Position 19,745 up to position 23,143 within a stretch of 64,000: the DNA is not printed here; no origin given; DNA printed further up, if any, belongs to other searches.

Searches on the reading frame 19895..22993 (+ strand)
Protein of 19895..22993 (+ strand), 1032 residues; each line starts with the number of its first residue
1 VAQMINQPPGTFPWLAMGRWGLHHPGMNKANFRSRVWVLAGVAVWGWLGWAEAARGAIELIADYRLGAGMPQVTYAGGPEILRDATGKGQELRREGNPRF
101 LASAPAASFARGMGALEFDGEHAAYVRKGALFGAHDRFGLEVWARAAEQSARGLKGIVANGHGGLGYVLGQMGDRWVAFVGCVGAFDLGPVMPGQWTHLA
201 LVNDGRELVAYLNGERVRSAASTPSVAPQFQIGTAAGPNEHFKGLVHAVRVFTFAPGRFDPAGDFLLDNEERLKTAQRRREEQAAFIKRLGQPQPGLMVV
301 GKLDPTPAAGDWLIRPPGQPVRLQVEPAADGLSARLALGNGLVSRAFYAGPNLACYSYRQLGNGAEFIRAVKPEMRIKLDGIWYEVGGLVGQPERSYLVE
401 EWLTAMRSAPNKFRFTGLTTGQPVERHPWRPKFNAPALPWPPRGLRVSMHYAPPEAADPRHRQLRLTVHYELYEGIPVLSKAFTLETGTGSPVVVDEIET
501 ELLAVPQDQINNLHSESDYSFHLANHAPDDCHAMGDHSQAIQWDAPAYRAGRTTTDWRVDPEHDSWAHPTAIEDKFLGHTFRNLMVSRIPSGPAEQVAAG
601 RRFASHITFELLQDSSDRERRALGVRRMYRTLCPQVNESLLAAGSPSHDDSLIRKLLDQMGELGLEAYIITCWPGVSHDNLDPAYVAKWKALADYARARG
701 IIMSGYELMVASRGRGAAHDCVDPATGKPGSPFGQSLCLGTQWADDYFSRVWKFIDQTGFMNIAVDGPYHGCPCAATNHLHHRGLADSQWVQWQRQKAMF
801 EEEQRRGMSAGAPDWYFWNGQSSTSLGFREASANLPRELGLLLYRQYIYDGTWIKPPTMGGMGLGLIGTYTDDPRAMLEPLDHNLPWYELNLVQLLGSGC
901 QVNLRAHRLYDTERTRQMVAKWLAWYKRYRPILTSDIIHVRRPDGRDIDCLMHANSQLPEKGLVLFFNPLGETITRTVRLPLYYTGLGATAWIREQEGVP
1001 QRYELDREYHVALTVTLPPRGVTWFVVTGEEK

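Call 41: search_protein_families(library=pfam, max_evalue=0.00001, proteins=[window:19895-22993:+])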
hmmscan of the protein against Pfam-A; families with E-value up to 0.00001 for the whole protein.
window:19895-22993:+ (1032 aa): 1 family
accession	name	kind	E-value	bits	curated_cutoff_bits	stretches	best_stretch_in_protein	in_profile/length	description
PF13385.13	Laminin_G_3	-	7.3e-13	49.4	27.6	1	130-254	12-143/151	Concanavalin A-like lectin/glucanases superfamily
